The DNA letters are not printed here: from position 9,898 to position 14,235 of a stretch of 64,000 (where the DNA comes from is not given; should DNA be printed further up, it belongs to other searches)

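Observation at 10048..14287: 1345-aa nuclease-STAND NTPase-TPR protein (Avs-like) with adjacent excisionase-type HTH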

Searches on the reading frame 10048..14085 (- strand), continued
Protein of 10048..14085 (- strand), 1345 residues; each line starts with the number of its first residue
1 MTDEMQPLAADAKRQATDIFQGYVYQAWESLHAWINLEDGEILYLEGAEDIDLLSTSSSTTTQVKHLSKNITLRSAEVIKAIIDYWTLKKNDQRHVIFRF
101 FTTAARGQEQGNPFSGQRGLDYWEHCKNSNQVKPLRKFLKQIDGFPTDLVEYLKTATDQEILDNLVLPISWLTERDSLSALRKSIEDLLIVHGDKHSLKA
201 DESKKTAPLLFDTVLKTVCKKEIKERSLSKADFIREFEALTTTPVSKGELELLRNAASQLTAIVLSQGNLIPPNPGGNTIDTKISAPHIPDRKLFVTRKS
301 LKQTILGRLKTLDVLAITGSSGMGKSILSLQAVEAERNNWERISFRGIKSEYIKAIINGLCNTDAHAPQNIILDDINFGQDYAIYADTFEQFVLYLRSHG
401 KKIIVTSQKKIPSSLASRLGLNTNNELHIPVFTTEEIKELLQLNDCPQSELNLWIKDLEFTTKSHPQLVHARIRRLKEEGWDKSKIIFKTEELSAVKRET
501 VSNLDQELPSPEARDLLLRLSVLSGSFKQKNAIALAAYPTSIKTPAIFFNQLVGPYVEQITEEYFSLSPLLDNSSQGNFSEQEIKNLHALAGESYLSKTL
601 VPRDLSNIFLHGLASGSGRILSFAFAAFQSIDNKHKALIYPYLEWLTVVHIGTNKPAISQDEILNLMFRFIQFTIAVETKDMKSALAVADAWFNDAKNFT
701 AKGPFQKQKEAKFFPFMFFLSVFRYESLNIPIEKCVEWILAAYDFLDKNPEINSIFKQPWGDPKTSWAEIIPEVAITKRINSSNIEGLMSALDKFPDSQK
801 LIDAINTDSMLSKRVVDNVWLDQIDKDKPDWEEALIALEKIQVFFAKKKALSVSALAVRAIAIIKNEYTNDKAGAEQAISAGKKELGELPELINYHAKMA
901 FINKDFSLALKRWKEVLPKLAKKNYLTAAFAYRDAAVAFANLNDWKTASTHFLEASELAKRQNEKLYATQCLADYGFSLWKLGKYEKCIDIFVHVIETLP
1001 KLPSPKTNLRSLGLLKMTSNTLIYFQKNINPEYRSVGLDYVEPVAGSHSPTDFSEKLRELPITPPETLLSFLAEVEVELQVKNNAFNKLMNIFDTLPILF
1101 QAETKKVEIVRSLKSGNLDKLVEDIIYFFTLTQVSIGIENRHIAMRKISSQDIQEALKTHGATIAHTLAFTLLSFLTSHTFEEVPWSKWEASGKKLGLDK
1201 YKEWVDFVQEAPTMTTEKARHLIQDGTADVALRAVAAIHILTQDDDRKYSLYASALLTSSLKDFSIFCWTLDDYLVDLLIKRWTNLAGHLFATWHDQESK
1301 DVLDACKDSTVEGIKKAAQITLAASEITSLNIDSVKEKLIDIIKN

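Call 39: find_encoding_contigs(protein=P0010, flank=10000, max_places=2)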
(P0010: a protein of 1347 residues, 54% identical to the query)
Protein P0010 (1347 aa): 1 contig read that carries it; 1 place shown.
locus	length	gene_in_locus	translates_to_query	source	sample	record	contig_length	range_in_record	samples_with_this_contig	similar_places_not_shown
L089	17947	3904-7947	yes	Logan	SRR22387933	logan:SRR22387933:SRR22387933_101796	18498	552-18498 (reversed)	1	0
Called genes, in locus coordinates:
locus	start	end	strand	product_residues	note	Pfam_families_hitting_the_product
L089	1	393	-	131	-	?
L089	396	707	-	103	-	PF16277:DUF4926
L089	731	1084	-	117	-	PF21814:DUF6883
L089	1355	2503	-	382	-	PF08950:DUF1861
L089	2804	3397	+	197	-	-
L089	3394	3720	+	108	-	-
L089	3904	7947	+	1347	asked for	-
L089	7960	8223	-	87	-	PF13560:HTH_31, PF12844:HTH_19, PF01381:HTH_3, PF13443:HTH_26 (faint)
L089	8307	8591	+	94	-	-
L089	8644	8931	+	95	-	-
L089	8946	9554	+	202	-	-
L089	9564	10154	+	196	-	-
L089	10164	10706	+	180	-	-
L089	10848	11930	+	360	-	-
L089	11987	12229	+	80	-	PF18903:DUF5659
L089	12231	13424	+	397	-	PF13481:AAA_25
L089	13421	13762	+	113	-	-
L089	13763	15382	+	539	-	PF00239:Resolvase, PF07508:Recombinase, PF13408:Zn_ribbon_recom (weak)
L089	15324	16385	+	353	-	PF01926:MMR_HSR1, PF02421:FeoB_N, PF06071:YchF-GTPase_C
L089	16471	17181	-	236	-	PF08241:Methyltransf_11 (faint)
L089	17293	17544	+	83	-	-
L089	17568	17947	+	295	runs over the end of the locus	-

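Call 47: list_cluster_members(proteins=[P0054, P0016, P0007, P0047, P0034, P0064, P0022, P0014, P0098, P0067])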
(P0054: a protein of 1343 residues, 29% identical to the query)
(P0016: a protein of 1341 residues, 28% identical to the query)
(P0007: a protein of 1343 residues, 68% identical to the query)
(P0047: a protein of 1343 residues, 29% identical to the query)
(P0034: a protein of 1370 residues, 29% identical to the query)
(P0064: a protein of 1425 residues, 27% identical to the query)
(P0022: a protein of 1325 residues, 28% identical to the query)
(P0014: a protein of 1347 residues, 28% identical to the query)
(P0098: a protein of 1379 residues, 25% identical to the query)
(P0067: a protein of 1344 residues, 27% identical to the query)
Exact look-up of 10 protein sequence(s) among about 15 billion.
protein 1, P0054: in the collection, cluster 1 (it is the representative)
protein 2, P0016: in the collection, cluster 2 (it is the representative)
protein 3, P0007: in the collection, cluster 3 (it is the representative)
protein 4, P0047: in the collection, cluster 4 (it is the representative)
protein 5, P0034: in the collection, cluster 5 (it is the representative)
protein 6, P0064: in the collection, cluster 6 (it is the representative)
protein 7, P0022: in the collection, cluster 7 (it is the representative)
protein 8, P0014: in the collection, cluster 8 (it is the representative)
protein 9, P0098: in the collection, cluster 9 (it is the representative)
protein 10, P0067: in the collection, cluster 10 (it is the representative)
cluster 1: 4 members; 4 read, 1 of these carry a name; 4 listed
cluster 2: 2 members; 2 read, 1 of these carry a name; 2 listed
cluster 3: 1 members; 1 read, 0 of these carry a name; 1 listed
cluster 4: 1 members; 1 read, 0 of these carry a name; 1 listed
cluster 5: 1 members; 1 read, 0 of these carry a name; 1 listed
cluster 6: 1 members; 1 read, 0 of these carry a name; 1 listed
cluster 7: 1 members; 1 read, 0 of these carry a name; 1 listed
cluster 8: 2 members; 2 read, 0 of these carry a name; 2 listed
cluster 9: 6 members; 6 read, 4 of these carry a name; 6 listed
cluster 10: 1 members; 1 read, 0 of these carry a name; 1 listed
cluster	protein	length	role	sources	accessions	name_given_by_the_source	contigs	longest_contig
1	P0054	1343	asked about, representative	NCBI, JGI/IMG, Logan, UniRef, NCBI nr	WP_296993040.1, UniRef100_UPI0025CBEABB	hypothetical protein [Thalassospira sp. UBA1131] | hypothetical protein n=1 Tax=Thalassospira sp. UBA1131 TaxID=1947672 RepID=UPI0025CBEABB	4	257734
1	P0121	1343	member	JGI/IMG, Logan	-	-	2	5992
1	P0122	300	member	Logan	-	-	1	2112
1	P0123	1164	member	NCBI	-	-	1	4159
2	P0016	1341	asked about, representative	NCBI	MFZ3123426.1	MAG: ATP-binding protein [Thermodesulfovibrionales bacterium]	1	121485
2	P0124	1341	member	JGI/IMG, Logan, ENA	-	-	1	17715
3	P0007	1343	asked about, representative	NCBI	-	-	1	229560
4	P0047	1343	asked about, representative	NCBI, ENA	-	-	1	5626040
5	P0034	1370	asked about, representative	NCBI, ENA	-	-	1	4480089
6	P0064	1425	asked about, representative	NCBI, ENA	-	-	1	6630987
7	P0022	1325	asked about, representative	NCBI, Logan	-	-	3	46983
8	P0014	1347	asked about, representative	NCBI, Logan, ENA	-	-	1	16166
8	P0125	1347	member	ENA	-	-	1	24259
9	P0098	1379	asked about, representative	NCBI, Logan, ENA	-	-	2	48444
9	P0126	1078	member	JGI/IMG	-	DNA polymerase III delta prime subunit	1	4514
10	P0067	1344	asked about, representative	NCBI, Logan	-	-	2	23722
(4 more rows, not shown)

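Call 56: search_protein_families(library=pfam, proteins=[L019:14287-14703:+, L038:15042-16463:+, L014:16863-19412:+, L032:14150-15121:+, L011:3233-4783:-, L014:16585-16866:+, L001:7374-7976:+, L001:12105-12686:+, L087:9346-9873:+, L003:6070-7923:+], max_evalue=0.001)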
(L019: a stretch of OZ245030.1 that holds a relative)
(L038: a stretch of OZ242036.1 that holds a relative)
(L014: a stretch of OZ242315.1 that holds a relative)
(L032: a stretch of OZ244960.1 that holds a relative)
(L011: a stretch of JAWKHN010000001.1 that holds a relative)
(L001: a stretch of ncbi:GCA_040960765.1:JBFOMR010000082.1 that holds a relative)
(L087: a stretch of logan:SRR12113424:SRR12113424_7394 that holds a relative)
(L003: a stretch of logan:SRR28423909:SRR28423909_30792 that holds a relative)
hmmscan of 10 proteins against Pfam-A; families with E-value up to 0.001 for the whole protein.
L019:14287-14703:+ (138 aa): 1 family
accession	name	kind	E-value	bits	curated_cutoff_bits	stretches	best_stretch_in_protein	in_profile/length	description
PF01850.27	PIN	-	8.9e-16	59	23.6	1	4-128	1-119/120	PIN domain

L038:15042-16463:+ (473 aa): 1 family
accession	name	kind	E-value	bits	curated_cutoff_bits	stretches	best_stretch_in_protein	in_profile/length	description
PF01555.25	N6_N4_Mtase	-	1.7e-38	133.3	26.7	1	62-379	1-213/221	DNA methylase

L014:16863-19412:+ (849 aa): 2 families
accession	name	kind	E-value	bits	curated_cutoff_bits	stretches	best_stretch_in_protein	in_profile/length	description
PF04851.21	ResIII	-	3.4e-13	50.3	22.5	1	85-285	24-164/164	Type III restriction enzyme, res subunit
PF00270.35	DEAD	-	4.3e-08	33.5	26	0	88-138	18-71/167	DEAD/DEAH box helicase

L032:14150-15121:+ (323 aa): 1 family
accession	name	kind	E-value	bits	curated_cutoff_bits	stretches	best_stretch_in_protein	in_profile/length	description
PF10137.14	CAP12-PCTIR_TIR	-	3.9e-40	137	24.7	1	177-295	2-118/119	CAP12/Pycsar effector protein, TIR domain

L011:3233-4783:- (516 aa): 2 families
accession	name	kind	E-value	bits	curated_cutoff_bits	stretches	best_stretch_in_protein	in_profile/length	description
PF02384.22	N6_Mtase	-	6.8e-111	371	20.4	1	159-475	2-310/311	N-6 DNA Methylase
PF12161.14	HsdM_N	-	7.7e-25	88.5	24.5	1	5-147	1-135/135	HsdM N-terminal domain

L014:16585-16866:+ (93 aa): 0 families

L001:7374-7976:+ (200 aa): 0 families

L001:12105-12686:+ (193 aa): 0 families

L087:9346-9873:+ (175 aa): 5 families
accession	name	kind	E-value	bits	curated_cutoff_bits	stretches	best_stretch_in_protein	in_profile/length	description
PF12869.13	tRNA_anti-like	-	4.9e-16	59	23.5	1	33-171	10-145/146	tRNA_anti-like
PF10571.15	UPF0547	-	1.5e-05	25.4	29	1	2-22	1-21/26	Uncharacterised protein family UPF0547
PF13240.11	Zn_Ribbon_1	-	0.00014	21.9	25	1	3-24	1-22/23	zinc-ribbon domain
PF12773.13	DZR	-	0.00028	21.4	27.3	1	4-25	1-22/45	Double zinc ribbon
PF13248.11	Zn_ribbon_3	-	0.00046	20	27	1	1-24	2-25/26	zinc-ribbon domain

L003:6070-7923:+ (617 aa): 2 families
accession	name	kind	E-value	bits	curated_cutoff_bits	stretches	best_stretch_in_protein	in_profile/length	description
PF13304.12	AAA_21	-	2.7e-20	74.1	27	1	244-356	166-304/304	AAA domain, putative AbiEii toxin, Type IV TA system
PF13175.12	AAA_15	-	4.4e-16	59.9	32.1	1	271-354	291-373/374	AAA ATPase domain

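Call 57: search_protein_families(library=padloc, proteins=[L019:14287-14703:+, L038:15042-16463:+, L014:16863-19412:+, L032:14150-15121:+, L011:3233-4783:-, L003:6070-7923:+], max_evalue=0.001)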
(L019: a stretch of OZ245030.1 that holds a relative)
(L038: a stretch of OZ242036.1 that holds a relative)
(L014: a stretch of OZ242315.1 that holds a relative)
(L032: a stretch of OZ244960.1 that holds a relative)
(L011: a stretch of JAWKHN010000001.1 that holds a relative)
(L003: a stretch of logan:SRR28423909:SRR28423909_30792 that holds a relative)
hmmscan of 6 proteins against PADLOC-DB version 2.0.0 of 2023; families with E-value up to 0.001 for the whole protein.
L019:14287-14703:+ (138 aa): 0 families

L038:15042-16463:+ (473 aa): 36 families (the best 25 are shown)
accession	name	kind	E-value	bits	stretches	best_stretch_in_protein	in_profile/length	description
PDLC03644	MTase_III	-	1.6e-160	533.4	1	1-422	1-426/542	Type III methyltransferase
PDLC03640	MTase_III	-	2.9e-151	503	3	1-188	1-199/654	Type III methyltransferase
PDLC03634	MTase_III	-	3.3e-110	367.8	1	4-380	60-447/621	Type III methyltransferase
PDLC03637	MTase_III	-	1.4e-97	325.5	1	25-378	108-454/513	Type III methyltransferase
PDLC03636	MTase_III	-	5e-89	297.6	2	103-417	89-434/575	Type III methyltransferase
PDLC03641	MTase_III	-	3.7e-86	288.1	1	24-380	88-449/657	Type III methyltransferase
PDLC03639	MTase_III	-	1e-56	190.6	2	33-257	81-290/639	Type III methyltransferase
PDLC03642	MTase_III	-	5.8e-56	188.3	1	27-397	69-419/528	Type III methyltransferase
PDLC03638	MTase_III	-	2.5e-53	179.6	1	36-395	377-683/816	Type III methyltransferase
PDLC03635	MTase_III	-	3e-53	179.6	2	36-196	215-355/708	Type III methyltransferase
PDLC03354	MTase_II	-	6e-46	155.3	1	39-389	55-382/425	Type II methyltransferase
PDLC03643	MTase_III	-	3.1e-40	136.7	1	114-389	1-278/465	Type III methyltransferase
PDLC03646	MTase_III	-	2.8e-36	122.8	2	221-409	667-856/1057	Type III methyltransferase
PDLC03645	MTase_III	-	4.8e-30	102.3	2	40-152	140-239/709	Type III methyltransferase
PDLC03278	MTase_II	-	4.1e-29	100.2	2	51-192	10-126/390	Type II methyltransferase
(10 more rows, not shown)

L014:16863-19412:+ (849 aa): 7 families
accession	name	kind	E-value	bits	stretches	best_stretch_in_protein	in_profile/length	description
PDLC03653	REase_III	-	3.4e-187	622.3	1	2-807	1-843/883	Type III restriction enzyme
PDLC03650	REase_III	-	7.5e-51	171.5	1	22-486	4-453/898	Type III restriction enzyme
PDLC03649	REase_III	-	4.9e-09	32.6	0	401-458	485-542/973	Type III restriction enzyme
PDLC02707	PbeA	-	8.4e-08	29.2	0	88-132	272-318/672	PbeA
PDLC03647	REase_III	-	1.8e-07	27.7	1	401-458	497-554/989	Type III restriction enzyme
PDLC03648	REase_III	-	4.3e-07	26.4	1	242-470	134-370/871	Type III restriction enzyme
PDLC04531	PDC-M23B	-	0.00016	17.9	0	89-147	318-380/1060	-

L032:14150-15121:+ (323 aa): 9 families
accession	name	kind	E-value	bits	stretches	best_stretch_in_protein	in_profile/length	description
PDLC05005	PDC-S35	-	3.6e-71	238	1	65-320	23-262/264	-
PDLC05007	PDC-S35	-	2.9e-69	231.8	1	148-320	108-277/278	-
PDLC05004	PDC-S35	-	1.7e-63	212.7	1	100-320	64-264/265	-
PDLC05006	PDC-S35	-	2e-55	185.7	1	170-320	78-231/231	-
PDLC05003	PDC-S35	-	1.8e-47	160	1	170-323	85-243/245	-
PDLC00731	Effector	-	2.9e-16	57.3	1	209-300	191-281/306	TIR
PDLC00729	Effector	-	9.9e-14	49.5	1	212-303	43-131/310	TIR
PDLC00732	Effector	-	3.3e-13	47.2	1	210-303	188-280/301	TIR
PDLC02371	PycTIR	-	2.5e-11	41.5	1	191-304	169-269/288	-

L011:3233-4783:- (516 aa): 32 families (the best 25 are shown)
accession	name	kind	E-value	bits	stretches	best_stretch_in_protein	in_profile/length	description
PDLC03019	MTase_I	-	2.7e-186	619.6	1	6-513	9-503/932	Type I methyltransferase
PDLC03035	MTase_I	-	1.4e-115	385.3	2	3-425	8-426/653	Type I methyltransferase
PDLC03240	MTase_II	-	1e-114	382.2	1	2-510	5-508/511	Type II methyltransferase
PDLC03031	MTase_I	-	1.9e-82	275.8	1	5-481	8-497/834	Type I methyltransferase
PDLC03022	MTase_I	-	2.5e-82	275.5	1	3-481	4-487/857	Type I methyltransferase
PDLC03027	MTase_I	-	2.6e-73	245.9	2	83-509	52-478/810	Type I methyltransferase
PDLC03038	MTase_I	-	1.2e-57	193.5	1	4-482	8-465/896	Type I methyltransferase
PDLC03028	MTase_I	-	1.5e-56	190.2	1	6-511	730-1231/1236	Type I methyltransferase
PDLC03039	MTase_I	-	8.3e-50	167.6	1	5-472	7-453/708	Type I methyltransferase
PDLC04134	mad2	-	3.1e-49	166.1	1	3-431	139-488/492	mads_2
PDLC03032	MTase_I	-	4.2e-47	158.8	2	139-479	107-450/1001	Type I methyltransferase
PDLC03020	MTase_I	-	2.1e-44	150.3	1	7-375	8-393/410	Type I methyltransferase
PDLC03029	MTase_I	-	7.5e-44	148.2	1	4-405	8-422/661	Type I methyltransferase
PDLC03021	MTase_I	-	6.5e-42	142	1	87-508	62-488/491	Type I methyltransferase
PDLC03033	MTase_I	-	3.4e-39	133.2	1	142-514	161-540/541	Type I methyltransferase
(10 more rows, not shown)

L003:6070-7923:+ (617 aa): 91 families (the best 25 are shown)
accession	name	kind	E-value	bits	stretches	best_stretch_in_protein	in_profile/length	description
PDLC02980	AriA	-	6e-23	80.3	1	32-356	1-304/304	-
PDLC00091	GajA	-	5.5e-17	59.8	1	313-500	297-482/627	AAA ATPase domain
PDLC02979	AriA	-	2.6e-16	58.4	2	273-355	290-373/373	-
PDLC00069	GajA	-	7e-15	52.5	1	315-497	337-513/687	AAA ATPase domain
PDLC02358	Old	-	1.4e-14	51.9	2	284-435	248-413/578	Old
PDLC00070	GajA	-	6e-14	49.6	1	277-420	248-400/596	AAA ATPase domain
PDLC00077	GajA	-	9e-14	48.9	1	317-505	338-517/616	AAA ATPase domain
PDLC03878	NsnB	-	1.3e-13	49.4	1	28-374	19-308/345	-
PDLC02981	AriAB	-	8.8e-13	45.8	1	291-376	309-398/694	-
PDLC02915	ATPase-Toprim_I-B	-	3.6e-12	43.9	1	315-423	258-364/623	-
PDLC04609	PDC-M38A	-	9.8e-12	42.8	1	241-362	208-327/371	-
PDLC00066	GajA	-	1.8e-11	41.3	1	286-424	246-388/567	AAA ATPase domain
PDLC04178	HEC-01A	-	1.1e-10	39.2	1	308-377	283-349/399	-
PDLC02335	AbiLi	-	1.1e-10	39.1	1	27-365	73-249/326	AbiLi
PDLC00067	GajA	-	2.2e-10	37.6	1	316-575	308-555/604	AAA ATPase domain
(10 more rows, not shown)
